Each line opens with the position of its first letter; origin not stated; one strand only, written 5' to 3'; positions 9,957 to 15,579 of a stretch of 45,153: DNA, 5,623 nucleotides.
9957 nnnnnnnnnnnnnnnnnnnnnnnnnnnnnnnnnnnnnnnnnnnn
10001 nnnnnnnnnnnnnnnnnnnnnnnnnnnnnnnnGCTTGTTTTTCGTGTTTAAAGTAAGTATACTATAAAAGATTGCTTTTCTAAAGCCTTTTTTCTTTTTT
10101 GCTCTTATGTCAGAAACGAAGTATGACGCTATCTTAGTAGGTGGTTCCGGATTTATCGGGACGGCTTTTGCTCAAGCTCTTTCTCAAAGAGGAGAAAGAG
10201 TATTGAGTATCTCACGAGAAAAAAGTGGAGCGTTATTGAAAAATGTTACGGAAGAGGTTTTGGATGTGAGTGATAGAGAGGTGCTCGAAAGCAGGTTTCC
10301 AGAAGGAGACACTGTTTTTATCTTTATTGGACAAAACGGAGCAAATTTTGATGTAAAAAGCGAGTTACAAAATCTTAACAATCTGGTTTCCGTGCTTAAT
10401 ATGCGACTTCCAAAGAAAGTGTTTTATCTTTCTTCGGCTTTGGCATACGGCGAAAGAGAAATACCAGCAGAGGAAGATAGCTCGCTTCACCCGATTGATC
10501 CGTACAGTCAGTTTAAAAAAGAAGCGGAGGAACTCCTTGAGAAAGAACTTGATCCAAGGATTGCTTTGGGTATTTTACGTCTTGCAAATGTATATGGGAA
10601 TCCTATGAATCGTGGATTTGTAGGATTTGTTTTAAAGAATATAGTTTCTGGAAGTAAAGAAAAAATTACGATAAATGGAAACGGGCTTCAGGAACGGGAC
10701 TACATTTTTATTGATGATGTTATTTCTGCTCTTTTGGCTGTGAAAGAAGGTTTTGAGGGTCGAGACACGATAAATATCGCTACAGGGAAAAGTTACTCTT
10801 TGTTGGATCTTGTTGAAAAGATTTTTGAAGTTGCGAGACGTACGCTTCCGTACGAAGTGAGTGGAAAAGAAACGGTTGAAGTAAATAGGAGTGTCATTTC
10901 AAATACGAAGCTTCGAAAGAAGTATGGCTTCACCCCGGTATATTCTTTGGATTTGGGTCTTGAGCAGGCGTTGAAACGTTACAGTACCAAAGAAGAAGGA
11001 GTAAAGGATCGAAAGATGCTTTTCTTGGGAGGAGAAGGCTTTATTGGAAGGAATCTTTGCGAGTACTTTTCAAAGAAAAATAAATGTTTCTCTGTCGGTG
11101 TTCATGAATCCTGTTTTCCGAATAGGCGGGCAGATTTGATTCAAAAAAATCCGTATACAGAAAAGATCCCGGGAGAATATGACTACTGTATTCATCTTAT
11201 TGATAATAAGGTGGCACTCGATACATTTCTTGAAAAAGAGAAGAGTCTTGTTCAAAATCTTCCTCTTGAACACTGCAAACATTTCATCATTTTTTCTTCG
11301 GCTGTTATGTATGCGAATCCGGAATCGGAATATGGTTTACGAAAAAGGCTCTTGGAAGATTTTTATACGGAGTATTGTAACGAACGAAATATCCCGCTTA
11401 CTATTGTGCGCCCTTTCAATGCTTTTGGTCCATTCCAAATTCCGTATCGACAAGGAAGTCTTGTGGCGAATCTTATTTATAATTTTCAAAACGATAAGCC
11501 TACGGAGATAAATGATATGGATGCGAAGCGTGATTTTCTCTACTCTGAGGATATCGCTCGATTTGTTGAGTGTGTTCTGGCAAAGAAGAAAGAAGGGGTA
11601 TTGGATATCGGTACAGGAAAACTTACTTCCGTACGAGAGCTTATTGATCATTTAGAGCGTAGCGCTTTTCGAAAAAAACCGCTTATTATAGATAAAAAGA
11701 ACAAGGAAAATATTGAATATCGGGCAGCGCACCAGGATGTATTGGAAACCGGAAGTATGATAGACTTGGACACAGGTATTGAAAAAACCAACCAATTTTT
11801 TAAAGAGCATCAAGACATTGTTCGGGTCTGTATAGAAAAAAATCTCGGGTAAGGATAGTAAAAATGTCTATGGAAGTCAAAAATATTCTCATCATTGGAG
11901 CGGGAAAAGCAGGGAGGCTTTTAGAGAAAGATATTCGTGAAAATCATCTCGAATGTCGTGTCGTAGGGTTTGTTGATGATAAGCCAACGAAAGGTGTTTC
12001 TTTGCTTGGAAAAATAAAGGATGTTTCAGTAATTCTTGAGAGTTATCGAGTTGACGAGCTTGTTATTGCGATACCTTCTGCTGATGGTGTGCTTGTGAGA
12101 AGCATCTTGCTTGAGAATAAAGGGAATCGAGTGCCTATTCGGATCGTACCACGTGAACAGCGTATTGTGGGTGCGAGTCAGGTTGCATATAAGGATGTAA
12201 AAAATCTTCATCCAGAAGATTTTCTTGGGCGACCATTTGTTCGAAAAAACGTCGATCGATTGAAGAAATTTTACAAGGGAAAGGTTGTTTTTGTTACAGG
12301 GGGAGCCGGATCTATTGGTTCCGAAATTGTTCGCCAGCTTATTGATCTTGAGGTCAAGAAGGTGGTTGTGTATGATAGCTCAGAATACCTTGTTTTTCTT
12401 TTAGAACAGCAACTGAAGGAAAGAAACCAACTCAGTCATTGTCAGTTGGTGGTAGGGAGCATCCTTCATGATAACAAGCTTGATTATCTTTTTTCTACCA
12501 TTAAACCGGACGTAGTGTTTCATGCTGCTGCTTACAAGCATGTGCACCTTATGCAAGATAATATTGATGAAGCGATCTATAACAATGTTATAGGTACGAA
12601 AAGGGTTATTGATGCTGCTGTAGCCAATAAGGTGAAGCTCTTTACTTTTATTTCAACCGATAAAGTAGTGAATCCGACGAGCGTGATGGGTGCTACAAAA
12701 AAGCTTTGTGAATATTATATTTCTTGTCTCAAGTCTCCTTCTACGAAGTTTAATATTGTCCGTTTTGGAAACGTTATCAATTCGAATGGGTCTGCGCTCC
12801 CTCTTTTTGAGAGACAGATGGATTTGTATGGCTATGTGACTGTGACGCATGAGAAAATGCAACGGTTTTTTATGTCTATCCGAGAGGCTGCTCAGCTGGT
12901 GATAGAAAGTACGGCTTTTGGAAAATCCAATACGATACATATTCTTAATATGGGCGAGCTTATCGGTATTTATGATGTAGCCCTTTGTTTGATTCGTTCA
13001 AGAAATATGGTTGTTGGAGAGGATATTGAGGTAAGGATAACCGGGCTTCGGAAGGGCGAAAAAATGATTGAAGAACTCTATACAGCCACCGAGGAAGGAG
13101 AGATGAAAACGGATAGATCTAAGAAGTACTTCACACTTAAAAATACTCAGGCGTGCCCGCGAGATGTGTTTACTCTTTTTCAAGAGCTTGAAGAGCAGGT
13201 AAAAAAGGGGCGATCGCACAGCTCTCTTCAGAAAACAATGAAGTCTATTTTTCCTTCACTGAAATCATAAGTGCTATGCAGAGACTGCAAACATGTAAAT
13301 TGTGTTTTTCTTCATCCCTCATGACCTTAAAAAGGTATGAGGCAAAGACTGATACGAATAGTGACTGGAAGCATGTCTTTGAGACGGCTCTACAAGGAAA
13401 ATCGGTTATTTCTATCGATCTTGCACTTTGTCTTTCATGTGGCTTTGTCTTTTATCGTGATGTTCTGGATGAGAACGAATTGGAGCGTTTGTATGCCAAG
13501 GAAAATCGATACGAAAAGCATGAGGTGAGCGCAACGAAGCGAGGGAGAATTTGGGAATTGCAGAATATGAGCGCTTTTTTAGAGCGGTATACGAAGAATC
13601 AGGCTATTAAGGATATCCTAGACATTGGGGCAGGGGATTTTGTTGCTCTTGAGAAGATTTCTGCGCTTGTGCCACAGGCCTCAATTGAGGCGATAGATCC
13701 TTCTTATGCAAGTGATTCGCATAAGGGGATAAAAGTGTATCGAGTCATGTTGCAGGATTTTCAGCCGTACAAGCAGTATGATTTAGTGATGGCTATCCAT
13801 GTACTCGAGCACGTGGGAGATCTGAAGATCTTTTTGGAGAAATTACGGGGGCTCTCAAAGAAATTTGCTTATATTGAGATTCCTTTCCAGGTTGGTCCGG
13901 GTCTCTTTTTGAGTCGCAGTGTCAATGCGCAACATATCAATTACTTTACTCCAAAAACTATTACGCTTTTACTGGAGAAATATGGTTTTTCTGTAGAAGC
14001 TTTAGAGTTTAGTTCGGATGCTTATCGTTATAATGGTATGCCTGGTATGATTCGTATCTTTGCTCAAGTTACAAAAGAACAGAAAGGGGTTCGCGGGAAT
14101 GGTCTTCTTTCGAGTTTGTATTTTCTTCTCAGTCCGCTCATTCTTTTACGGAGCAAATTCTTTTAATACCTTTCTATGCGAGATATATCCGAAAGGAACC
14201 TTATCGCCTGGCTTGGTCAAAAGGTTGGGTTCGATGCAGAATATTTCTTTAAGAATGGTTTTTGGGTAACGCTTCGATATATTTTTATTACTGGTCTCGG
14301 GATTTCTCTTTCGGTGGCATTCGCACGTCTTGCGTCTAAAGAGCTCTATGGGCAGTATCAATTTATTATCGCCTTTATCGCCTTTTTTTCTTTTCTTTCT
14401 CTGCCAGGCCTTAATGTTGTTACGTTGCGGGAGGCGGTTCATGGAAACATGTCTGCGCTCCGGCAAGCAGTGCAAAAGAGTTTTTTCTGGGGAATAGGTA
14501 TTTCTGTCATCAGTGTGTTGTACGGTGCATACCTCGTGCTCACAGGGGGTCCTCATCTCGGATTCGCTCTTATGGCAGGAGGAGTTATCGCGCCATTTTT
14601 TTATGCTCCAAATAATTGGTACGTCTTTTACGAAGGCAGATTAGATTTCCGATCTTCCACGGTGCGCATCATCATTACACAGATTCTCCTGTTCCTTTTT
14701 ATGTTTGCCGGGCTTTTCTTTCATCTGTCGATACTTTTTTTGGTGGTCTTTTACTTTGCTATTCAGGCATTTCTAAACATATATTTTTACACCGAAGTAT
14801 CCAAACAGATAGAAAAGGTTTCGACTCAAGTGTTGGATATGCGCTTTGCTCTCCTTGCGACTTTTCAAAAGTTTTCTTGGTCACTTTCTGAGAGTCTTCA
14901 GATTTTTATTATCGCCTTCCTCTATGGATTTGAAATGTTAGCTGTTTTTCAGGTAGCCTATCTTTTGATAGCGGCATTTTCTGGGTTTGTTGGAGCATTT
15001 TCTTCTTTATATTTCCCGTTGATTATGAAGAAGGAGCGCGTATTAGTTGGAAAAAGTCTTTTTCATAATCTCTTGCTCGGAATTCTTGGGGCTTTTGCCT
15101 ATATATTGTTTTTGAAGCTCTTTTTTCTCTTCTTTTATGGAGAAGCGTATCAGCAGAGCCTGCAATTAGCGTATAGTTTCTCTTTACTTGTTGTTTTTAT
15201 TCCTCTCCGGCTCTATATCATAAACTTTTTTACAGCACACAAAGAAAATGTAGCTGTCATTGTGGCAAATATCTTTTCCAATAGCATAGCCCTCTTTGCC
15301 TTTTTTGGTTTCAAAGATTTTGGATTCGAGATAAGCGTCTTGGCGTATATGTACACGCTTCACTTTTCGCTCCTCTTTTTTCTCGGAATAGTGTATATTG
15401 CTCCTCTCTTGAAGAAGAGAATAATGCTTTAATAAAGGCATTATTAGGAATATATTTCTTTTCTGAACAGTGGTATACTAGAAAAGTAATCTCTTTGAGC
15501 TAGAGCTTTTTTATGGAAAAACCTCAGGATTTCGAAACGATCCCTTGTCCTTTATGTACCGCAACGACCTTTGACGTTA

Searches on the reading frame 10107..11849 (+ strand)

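Call 37: search_protein_families(library=pfam, proteins=[window:10107-11849:+], max_evalue=0.001)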
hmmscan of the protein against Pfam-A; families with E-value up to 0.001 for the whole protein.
window:10107-11849:+ (581 aa): 6 families
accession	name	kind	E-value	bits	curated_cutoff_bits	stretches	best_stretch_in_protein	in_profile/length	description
PF01370.27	Epimerase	-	1.1e-50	172.7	20.9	2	9-225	2-240/240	NAD dependent epimerase/dehydratase family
PF16363.11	GDP_Man_Dehyd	-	9.8e-35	121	27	2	95-273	114-317/332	GDP-mannose 4,6 dehydratase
PF01073.25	3Beta_HSD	-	1.9e-06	27.5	22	0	10-212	2-229/280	3-beta hydroxysteroid dehydrogenase/isomerase family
PF13460.12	NAD_binding_10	-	4.5e-06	27.1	27.2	1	12-146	1-133/184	NAD(P)H-binding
PF04321.23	RmlD_sub_bind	-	5.4e-06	26.1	27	0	115-180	107-168/287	RmlD substrate binding domain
PF07993.18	NAD_binding_4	-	8.4e-05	22.3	20.1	0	122-170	166-214/258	Male sterility protein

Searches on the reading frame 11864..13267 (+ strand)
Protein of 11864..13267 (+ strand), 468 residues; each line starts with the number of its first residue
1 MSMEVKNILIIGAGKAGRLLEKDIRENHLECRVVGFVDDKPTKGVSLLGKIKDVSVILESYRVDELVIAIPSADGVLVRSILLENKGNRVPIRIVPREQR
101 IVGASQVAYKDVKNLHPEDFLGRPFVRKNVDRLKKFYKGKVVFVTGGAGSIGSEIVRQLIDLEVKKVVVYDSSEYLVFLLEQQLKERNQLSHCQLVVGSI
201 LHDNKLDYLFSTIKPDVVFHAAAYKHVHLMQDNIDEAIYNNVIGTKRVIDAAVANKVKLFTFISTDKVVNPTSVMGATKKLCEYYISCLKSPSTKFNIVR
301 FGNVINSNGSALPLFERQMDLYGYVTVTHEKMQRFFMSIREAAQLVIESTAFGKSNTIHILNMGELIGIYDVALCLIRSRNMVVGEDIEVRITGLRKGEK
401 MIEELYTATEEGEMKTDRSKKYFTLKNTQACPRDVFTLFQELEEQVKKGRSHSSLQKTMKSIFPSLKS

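Call 37: search_protein_families(library=pfam, proteins=[window:11864-13267:+], max_evalue=0.001)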
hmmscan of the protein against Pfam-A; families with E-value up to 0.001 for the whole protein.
window:11864-13267:+ (468 aa): 11 families
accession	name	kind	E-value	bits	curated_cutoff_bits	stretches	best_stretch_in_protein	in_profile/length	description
PF02719.21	Polysacc_synt_2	-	1.8e-90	303.6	20.2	1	142-414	1-282/293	Polysaccharide biosynthesis protein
PF01370.27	Epimerase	-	2.1e-19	70.3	20.9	1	142-271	1-121/240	NAD dependent epimerase/dehydratase family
PF01073.25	3Beta_HSD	-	1e-15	58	22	1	144-273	2-124/280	3-beta hydroxysteroid dehydrogenase/isomerase family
PF16363.11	GDP_Man_Dehyd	-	3.1e-15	56.9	27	1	143-268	1-132/332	GDP-mannose 4,6 dehydratase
PF04321.23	RmlD_sub_bind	-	5.9e-11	42.4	27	1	142-275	3-125/287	RmlD substrate binding domain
PF13727.12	CoA_binding_3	-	1.1e-08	35.8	25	1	6-96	78-175/175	CoA-binding domain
PF07993.18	NAD_binding_4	-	8.3e-08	32.1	20.1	1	144-275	1-146/258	Male sterility protein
PF01488.26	Shikimate_DH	-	2.9e-06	27.8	24.3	0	135-253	9-113/138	Shikimate / quinate 5-dehydrogenase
PF13460.12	NAD_binding_10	-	1.3e-05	25.6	27.2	1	146-277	1-119/184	NAD(P)H-binding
PF00106.31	adh_short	-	0.00027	20.9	26.6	1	140-213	1-71/195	short chain dehydrogenase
PF17836.7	PglD_N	-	0.0005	21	23.4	0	7-70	1-65/78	PglD N-terminal domain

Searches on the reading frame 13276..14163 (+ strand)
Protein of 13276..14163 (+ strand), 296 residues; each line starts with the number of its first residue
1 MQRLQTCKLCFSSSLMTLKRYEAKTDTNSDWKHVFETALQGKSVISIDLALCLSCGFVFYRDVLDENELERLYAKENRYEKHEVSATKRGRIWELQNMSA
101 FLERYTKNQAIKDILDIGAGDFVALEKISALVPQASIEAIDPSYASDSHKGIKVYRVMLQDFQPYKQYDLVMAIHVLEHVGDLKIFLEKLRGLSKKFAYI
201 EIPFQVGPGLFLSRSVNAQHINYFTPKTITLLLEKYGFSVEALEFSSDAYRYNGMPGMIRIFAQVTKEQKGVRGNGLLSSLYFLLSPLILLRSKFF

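Call 37: search_protein_families(library=pfam, proteins=[window:13276-14163:+], max_evalue=0.001)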
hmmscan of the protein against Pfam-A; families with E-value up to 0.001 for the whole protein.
window:13276-14163:+ (296 aa): 2 families
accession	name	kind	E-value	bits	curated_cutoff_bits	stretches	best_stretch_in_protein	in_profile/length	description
PF13489.12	Methyltransf_23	-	2.1e-14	54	27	1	98-242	9-163/164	Methyltransferase domain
PF08242.18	Methyltransf_12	-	6.2e-07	30.5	30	1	115-193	1-91/98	Methyltransferase domain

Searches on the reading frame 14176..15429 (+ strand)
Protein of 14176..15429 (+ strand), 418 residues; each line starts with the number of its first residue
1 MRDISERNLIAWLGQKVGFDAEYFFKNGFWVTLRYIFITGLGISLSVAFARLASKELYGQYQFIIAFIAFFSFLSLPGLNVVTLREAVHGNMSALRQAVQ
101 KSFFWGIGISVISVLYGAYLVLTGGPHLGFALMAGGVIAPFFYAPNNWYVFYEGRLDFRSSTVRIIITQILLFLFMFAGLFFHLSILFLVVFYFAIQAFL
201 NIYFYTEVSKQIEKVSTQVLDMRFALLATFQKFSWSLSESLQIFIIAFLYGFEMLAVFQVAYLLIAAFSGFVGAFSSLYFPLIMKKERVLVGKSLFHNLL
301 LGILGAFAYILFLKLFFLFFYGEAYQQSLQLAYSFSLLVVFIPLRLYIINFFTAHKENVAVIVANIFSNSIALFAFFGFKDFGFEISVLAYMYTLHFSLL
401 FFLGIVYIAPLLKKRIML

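Call 37: search_protein_families(library=pfam, proteins=[window:14176-15429:+], max_evalue=0.001)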
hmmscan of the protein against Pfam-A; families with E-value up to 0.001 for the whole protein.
window:14176-15429:+ (418 aa): 1 family
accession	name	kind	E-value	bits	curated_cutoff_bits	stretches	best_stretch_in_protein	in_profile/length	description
PF01943.22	Polysacc_synt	-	5.6e-07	29.7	28.2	1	25-285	2-272/274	Polysaccharide biosynthesis protein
